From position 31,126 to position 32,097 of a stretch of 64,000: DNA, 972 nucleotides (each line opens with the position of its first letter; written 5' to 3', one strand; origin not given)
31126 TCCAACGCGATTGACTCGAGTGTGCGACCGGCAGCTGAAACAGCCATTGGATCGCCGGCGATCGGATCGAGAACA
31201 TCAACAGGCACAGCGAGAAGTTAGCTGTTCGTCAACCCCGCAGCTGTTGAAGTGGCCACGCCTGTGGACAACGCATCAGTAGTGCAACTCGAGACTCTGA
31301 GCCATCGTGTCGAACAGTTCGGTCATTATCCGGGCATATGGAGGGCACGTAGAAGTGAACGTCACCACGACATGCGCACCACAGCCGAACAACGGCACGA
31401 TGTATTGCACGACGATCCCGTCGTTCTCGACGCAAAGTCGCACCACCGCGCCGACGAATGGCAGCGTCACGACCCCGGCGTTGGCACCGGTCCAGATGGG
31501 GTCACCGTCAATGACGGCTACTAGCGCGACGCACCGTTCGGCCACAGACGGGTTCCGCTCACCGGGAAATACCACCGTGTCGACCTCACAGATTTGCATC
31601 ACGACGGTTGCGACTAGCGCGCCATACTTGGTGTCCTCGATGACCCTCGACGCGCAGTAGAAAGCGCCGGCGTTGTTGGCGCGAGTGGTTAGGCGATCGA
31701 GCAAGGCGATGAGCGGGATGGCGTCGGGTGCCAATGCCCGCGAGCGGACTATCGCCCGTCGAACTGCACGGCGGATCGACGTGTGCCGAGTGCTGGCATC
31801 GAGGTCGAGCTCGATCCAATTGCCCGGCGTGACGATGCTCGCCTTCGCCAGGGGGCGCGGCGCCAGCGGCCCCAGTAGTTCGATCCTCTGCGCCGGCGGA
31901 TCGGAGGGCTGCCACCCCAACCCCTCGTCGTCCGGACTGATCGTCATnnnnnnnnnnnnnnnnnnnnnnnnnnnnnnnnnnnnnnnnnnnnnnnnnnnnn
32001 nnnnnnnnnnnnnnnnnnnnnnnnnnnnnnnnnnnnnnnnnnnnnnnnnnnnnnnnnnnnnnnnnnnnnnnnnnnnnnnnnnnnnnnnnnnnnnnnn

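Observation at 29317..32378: Lower-GC four-gene insertion between glyS and ppdK looks like a type VII secretion-style toxin-immunity module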

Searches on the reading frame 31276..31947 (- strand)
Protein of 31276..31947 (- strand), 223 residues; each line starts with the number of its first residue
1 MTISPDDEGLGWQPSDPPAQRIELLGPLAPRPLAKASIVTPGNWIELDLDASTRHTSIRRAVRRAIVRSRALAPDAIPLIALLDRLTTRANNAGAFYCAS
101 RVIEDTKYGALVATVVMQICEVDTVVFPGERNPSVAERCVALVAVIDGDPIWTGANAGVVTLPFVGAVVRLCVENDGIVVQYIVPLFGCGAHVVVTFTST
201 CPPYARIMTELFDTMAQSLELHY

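Call 3: search_protein_families(library=pfam, proteins=[window:31276-31947:-], max_evalue=1)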
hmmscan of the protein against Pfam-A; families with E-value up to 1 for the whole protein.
window:31276-31947:- (223 aa): 0 families

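Call 4: search_protein_families(library=ncbifam, proteins=[window:31276-31947:-], max_evalue=1)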
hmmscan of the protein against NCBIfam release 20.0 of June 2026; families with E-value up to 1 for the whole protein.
window:31276-31947:- (223 aa): 1 family
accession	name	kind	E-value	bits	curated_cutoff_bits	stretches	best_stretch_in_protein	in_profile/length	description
TIGR01999.1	iscU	equivalog_domain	0.17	12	192.4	1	157-196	27-68/124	Fe-S cluster assembly scaffold IscU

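Call 8: find_homologous_proteins(query=window:31276-31947:-)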
Query window:31276-31947:- (223 aa): 90 proteins with E <= 0.001 among 1825 candidates.
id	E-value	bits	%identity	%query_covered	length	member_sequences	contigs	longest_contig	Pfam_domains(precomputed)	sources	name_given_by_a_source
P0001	7.1e-144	495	100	100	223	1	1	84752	-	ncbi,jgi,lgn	ncbi:MAG TPA: hypothetical protein VGL75_17140 [Acidothermaceae bacterium]|jgi:hypothetical protein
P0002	2.7e-85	304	67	100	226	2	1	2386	-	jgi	jgi:hypothetical protein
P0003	2.1e-83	297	64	100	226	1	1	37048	-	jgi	jgi:hypothetical protein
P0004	4.0e-83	297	65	100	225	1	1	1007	-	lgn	-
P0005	5.5e-82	293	63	100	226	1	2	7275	-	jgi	jgi:hypothetical protein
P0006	6.0e-82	293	66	100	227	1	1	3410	-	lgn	-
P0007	1.1e-80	289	63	100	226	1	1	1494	-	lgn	-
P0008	2.6e-80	287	64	100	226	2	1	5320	-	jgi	jgi:hypothetical protein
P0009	6.2e-80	286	65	100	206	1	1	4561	-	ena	-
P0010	1.1e-79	285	63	100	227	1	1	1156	-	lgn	-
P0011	1.6e-79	285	65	100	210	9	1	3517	-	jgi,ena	-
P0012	1.8e-79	285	71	86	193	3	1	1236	-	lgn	-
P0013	2.6e-79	284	64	100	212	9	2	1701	-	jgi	jgi:hypothetical protein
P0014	5.6e-79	283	62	100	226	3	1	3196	-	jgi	jgi:hypothetical protein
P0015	1.1e-77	279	61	100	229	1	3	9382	-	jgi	jgi:hypothetical protein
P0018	2.4e-75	271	66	86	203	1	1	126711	-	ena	-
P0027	6.5e-72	260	61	100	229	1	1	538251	-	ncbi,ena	-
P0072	7.8e-42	162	59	74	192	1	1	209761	-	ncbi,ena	-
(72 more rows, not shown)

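Call 10: find_encoding_contigs(protein=P0027, flank=8000, max_places=2)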
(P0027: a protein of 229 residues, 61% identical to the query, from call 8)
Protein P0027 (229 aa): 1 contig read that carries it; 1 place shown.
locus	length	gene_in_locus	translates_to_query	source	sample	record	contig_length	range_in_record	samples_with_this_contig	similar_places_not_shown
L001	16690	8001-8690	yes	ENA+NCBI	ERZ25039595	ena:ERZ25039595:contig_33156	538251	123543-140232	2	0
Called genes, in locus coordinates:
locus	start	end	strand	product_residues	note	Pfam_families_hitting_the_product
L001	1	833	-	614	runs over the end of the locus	PF01807:Zn_ribbon_DnaG, PF08275:DNAG_N, PF01751:Toprim, PF13155:Toprim_2, PF13662:Toprim_4, PF10410:DnaB_bind, PF08278:DnaG_DnaB_bind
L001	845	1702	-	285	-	PF02567:PhzC-PhzF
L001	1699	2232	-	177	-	PF00583:Acetyltransf_1, PF13508:Acetyltransf_7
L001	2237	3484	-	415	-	PF01966:HD, PF13286:HD_assoc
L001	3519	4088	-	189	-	-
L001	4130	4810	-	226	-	-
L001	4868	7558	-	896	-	PF01326:PPDK_N, PF00391:PEP-utilizers, PF02896:PEP-utilizers_C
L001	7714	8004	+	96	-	-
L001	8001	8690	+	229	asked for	-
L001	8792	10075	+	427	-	PF21725:T7SS_signal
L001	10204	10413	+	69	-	-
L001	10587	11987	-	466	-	PF00587:tRNA-synt_2b, PF03129:HGTP_anticodon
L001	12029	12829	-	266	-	PF01255:Prenyltransf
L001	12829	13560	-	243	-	PF11967:RecO_N, PF02565:RecO_C, PF24458:DUF7573 (weak)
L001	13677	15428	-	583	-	PF00682:HMGL-like, PF22615:IPMS_D2, PF08502:LeuA_dimer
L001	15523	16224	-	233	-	PF00702:Hydrolase, PF12710:HAD (weak), PF13419:HAD_2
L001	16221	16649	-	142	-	-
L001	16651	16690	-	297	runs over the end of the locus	PF00009:GTP_EFTU (weak), PF00350:Dynamin_N (weak), PF01926:MMR_HSR1, PF02421:FeoB_N, PF03193:RsgA_GTPase (faint), PF04548:AIG1 (weak), PF10662:PduV-EutP (weak), PF07650:KH_2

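Call 11: find_encoding_contigs(protein=P0018, flank=8000, max_places=2)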
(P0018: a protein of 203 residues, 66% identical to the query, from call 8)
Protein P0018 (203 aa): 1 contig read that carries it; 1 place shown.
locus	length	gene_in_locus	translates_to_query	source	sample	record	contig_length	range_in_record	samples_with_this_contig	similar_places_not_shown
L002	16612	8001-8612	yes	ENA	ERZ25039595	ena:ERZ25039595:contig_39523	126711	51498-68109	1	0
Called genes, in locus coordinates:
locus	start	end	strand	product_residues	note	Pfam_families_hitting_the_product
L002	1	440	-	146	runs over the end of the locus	PF08278:DnaG_DnaB_bind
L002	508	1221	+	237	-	-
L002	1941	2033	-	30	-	-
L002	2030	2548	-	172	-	PF00583:Acetyltransf_1, PF13508:Acetyltransf_7, PF13673:Acetyltransf_10 (weak)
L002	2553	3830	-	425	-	PF01966:HD, PF13286:HD_assoc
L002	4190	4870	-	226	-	-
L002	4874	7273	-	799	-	PF01326:PPDK_N, PF00391:PEP-utilizers, PF02896:PEP-utilizers_C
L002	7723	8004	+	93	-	-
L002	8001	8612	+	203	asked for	-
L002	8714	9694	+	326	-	-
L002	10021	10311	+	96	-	-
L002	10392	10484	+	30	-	-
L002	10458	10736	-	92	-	PF03129:HGTP_anticodon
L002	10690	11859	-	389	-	PF00587:tRNA-synt_2b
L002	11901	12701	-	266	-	PF01255:Prenyltransf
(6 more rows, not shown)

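Call 12: find_encoding_contigs(protein=P0072, flank=8000, max_places=2)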
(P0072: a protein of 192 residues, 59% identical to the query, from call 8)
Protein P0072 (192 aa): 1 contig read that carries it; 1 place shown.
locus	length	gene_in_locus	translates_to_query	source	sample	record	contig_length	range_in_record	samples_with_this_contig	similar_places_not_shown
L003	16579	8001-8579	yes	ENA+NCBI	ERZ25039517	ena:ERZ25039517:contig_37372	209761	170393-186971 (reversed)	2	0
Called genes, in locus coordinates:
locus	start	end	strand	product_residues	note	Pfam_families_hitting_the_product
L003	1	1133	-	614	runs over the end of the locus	PF01807:Zn_ribbon_DnaG, PF08275:DNAG_N, PF01751:Toprim, PF13155:Toprim_2, PF13662:Toprim_4, PF10410:DnaB_bind, PF08278:DnaG_DnaB_bind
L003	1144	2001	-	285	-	PF02567:PhzC-PhzF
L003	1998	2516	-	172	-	PF00583:Acetyltransf_1, PF13508:Acetyltransf_7, PF13673:Acetyltransf_10 (weak)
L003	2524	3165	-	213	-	PF13286:HD_assoc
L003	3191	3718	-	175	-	PF01966:HD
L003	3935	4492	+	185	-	-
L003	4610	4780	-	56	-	-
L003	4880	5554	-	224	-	PF02896:PEP-utilizers_C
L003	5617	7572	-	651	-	PF01326:PPDK_N, PF00391:PEP-utilizers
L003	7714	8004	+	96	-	-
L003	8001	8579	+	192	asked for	-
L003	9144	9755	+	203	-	-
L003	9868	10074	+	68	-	PF18431:RNAse_A_bac (weak)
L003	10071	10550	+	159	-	PF18593:CdiI_2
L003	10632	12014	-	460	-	PF00587:tRNA-synt_2b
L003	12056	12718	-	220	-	PF01255:Prenyltransf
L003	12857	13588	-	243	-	PF11967:RecO_N, PF02565:RecO_C, PF24458:DUF7573 (weak)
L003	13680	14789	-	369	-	PF00682:HMGL-like, PF22615:IPMS_D2, PF08502:LeuA_dimer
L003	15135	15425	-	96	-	-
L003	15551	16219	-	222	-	PF00702:Hydrolase, PF12710:HAD, PF13419:HAD_2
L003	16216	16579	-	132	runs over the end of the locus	-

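Call 23: predict_structure(alignment_id=A1)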
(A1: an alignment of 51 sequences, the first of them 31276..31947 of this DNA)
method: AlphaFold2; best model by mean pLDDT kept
length: 223 residues; sequences in the alignment: 51
mean_pLDDT: 85.3   pTM: 0.79
mean pLDDT of the five models: 85.3, 84.7, 84.7, 83.8, 83.8
residues with pLDDT >= 90: 149; 70-90: 37; 50-70: 11; < 50: 26
segments of 3 or more residues with pLDDT < 50: 1-26
pLDDT, mean of each block of 10 residues (from residue 1): 41 43 47 89 93 97 96 96 97 96 89 95 67 87 95 95 97 92 88 94 85 97 90
secondary structure, 60 per line:
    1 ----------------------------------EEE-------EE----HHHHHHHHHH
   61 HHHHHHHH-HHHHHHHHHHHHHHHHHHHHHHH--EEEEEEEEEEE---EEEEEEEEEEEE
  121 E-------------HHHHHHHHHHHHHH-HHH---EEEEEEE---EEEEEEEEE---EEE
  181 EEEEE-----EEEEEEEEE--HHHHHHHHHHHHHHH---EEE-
elements in order: E35-37 H51-68 H70-92 E95-105 E109-121 H135-148 E156-162 E166-174 E178-185 E191-199 H202-216 E220-222

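Call 28: fold_search(model_id=the predicted structure, library=pdb)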
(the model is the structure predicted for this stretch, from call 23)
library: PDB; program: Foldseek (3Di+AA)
matches with E <= 10: 1285; with E <= 0.001: 3
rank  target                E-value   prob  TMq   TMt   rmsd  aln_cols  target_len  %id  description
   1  3lyd_B                5.5e-04  1.00  0.42  0.55   7.5       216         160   10  Crystal structure of Putative uncharacterized protein from Jonesia denitrificans (released 2010-03-09)
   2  2lnj_MODEL_1_A        5.5e-04  0.99  0.29  0.34   9.4       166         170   11  Solution Structure of Cyanobacterial PsbP (CyanoP) from Synechocystis sp. PCC 6803 (released 2012-06-06)
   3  3lyd_A                7.8e-04  1.00  0.40  0.52   5.4       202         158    9  Crystal structure of Putative uncharacterized protein from Jonesia denitrificans (released 2010-03-09)
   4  9gnw_P                2.7e-03  0.98  0.34  0.39  12.2       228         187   10  Universal PSII assembly intermediate (released 2025-09-17)
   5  5yfg_MODEL_1_A        2.7e-03  0.97  0.26  0.30   7.2       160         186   11  SOLUTION STRUCTURE OF HUMAN MOG1 (released 2017-11-01)
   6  6xrf_A                3.0e-03  1.00  0.31  0.44   5.4       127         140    8  EagT6 Tse6 NT complex (released 2020-12-30)
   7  6e8a_B                3.0e-03  0.99  0.27  0.37   6.2       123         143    8  Crystal structure of DcrB from Salmonella enterica at 1.92 Angstroms resolution (released 2018-10-31)
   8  4rth_A                3.3e-03  0.97  0.29  0.36   7.4       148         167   12  The crystal structure of PsbP from Zea mays (released 2015-03-11)
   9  4ol4                  4.2e-03  1.00  0.39  0.46   6.1       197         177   10  Crystal structure of secreted proline rich antigen MTC28 (Rv0040c) from Mycobacterium tuberculosis (released 2015-01-28)
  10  6e5d                  5.3e-03  1.00  0.42  0.51   5.4       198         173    7  Crystal structure of LpqN involved in cell envelope biogenesis of Mycobacterium tuberculosis (released 2019-07-24)
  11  6kac_P                5.3e-03  0.97  0.28  0.32   7.1       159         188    8  Cryo-EM structure of the C2S2-type PSII-LHCII supercomplex from Chlamydomonas reihardtii (released 2019-10-23)
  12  4pws                  6.4e-03  0.99  0.39  0.47   6.4       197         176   11  Crystal structure of secreted proline rich antigen MTC28 (Rv0040c) at 2.15 A with bound chloride from Mycobacterium tube (released 2015-03-25)
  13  2xb3                  6.4e-03  0.99  0.31  0.41   6.3       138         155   12  The Structure of Cyanobacterial PsbP (released 2010-08-25)
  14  9i4t_P                7.6e-03  0.98  0.30  0.37   6.8       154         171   12  Photosystem II from Arabidopsis thaliana (released 2026-03-25)
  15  4rth_B                1.1e-02  0.90  0.28  0.35   7.6       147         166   13  The crystal structure of PsbP from Zea mays (released 2015-03-11)
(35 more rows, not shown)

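Call 30: search_protein_representatives(alignment_id=A1)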
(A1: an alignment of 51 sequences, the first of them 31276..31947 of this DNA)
Query: 51 sequences, 218 profile positions. Proteins with E-value up to 0.001 (for the whole library): 342; up to 1e-10: 95; up to 1e-30: 11. The best 150 are listed.
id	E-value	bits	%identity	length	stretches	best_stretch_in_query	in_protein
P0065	2.4e-88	311.7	-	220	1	1-217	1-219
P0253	3.0e-77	275.4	-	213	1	26-218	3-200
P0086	2.1e-74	266.1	-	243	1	1-218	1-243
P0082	4.7e-71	255.2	-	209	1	26-217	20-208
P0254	1.3e-62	227.5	-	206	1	21-218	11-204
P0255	5.1e-61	222.4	-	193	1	24-217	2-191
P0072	1.4e-58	214.4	-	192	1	1-158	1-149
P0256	1.7e-51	191.2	-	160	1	72-217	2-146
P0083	1.5e-48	181.6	-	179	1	26-150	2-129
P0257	8.8e-45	169.3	-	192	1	29-214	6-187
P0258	7.6e-32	127.0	-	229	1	21-143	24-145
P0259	1.4e-30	122.8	-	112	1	122-218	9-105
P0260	2.3e-24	102.5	-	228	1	21-215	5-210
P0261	2.1e-22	96.1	-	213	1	27-214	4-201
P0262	4.2e-22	95.1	-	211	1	26-215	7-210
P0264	4.2e-21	91.9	-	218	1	22-213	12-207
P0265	9.3e-21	90.7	-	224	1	27-214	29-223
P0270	2.0e-18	83.2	-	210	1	29-213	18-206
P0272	2.7e-18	82.7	-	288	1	21-214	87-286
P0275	1.9e-17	79.9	-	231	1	25-214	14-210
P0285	8.2e-16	74.6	-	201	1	26-214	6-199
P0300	3.2e-14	69.4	-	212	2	30-170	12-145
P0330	4.8e-12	62.3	-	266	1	28-213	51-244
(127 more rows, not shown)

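Call 31: search_protein_families(library=pfam, proteins=[P0260, P0261, P0262, P0264, P0265, P0270, P0275, P0285, P0300, P0330], max_evalue=0.1)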
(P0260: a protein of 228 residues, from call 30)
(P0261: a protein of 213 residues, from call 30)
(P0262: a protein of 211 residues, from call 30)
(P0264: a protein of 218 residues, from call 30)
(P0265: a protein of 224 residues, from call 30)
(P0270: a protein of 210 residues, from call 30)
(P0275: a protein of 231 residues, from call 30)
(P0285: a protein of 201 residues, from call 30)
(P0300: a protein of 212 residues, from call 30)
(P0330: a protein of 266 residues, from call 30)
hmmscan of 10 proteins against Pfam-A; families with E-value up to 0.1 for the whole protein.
P0260 (228 aa): 0 families

P0261 (213 aa): 0 families

P0262 (211 aa): 1 family
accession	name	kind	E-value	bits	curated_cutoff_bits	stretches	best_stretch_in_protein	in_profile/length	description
PF09102.15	Exotox-A_target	-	0.0087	16.5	25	1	58-109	88-139/142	Exotoxin A, targeting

P0264 (218 aa): 0 families

P0265 (224 aa): 0 families

P0270 (210 aa): 0 families

P0275 (231 aa): 0 families

P0285 (201 aa): 0 families

P0300 (212 aa): 0 families

P0330 (266 aa): 0 families

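Call 32: search_solved_structures(query=A1, max_evalue=10)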
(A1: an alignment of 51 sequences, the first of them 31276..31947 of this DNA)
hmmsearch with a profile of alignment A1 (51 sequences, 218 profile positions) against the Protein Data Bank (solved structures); distinct sequences matched with E-value up to 10: 2.
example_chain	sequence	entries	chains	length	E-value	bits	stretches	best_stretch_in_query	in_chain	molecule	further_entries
8fbj_A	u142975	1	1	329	0.23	14.2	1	70-136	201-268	KWOCA_60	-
8trs_A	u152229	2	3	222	0.51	13.1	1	66-134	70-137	S1CE variant of Fab C1 heavy chain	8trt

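Call 33: find_encoding_contigs(protein=P0260, flank=6000, max_places=3)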
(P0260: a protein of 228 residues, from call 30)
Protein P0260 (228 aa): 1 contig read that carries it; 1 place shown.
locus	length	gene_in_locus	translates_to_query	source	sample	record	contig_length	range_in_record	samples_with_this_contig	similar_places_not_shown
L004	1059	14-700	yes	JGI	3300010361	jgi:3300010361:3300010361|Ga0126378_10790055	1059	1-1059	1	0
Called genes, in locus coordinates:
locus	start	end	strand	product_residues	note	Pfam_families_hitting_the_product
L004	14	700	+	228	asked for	-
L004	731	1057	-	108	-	?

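Call 34: find_encoding_contigs(protein=P0264, flank=6000, max_places=3)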
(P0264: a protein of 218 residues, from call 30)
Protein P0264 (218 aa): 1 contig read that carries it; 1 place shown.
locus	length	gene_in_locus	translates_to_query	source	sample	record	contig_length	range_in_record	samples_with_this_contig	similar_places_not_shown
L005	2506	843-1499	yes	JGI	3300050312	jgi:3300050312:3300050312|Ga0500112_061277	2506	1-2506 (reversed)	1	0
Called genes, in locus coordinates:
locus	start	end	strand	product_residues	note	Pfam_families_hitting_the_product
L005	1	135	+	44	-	?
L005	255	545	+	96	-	PF10824:T7SS_ESX_EspC (weak), PF06013:WXG100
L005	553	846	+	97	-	-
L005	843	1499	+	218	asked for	-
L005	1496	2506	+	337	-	?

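Call 51: find_related_loci(query=A1, collection=genome_contigs, flank=8000)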
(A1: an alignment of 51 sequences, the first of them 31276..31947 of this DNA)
Query A1 (223 aa) in genome_contigs; peptide patterns used: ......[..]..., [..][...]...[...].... (x = any residue, [..] = any of these).
64 stretches matched a pattern; 10 encode a relative of the query (tblastn E <= 1e-3); 10 distinct loci.
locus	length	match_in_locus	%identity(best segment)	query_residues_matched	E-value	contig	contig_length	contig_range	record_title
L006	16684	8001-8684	60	1-223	4e-78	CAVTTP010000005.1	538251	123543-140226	MAG: uncultured Actinomycetes bacterium isolate MFD09671.bin.3.246 genome assembly, contig: contig_33156, whole genome s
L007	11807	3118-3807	59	1-223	5e-75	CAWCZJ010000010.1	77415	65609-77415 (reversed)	MAG: uncultured Actinomycetes bacterium isolate MFD01213.bin.2.27 genome assembly, contig: contig_36020, whole genome sh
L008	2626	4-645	55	1-223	6e-75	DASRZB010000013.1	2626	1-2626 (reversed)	MAG TPA_asm: Acidothermaceae bacterium isolate SMAG_U13990 k141_4809, whole genome shotgun sequence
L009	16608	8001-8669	62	1-218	7e-72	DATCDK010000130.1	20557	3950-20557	MAG TPA_asm: Acidothermaceae bacterium isolate SMAG_U7724 k141_303597, whole genome shotgun sequence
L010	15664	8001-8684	59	1-222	8e-71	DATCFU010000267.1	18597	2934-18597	MAG TPA_asm: Acidothermaceae bacterium isolate SMAG_U7788 k141_303821, whole genome shotgun sequence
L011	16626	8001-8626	59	1-223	5e-58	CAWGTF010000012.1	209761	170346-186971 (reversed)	MAG: uncultured Actinomycetes bacterium isolate MFD04428.bin.2.16 genome assembly, contig: contig_37372, whole genome sh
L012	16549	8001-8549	48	35-221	8e-50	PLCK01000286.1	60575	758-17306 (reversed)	MAG: Actinomycetota bacterium isolate palsa_607 73.20111000_P3M.104_contig_2391, whole genome shotgun sequence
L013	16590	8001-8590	46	26-221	2e-40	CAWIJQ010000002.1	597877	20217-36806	MAG: uncultured Actinomycetes bacterium isolate MFD09368.bin.3.216 genome assembly, contig: contig_1798, whole genome sh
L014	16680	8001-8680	69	3-223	7e-32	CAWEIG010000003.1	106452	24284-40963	MAG: uncultured Actinomycetes bacterium isolate MFD06714.bin.4.187 genome assembly, contig: contig_21082, whole genome s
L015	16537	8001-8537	26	39-219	1e-5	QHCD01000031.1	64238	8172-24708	MAG: Pseudonocardiales bacterium isolate RRmetagenome_bin3 antarctic_groopm_ref2_bin_330_contig_2023, whole genome shotg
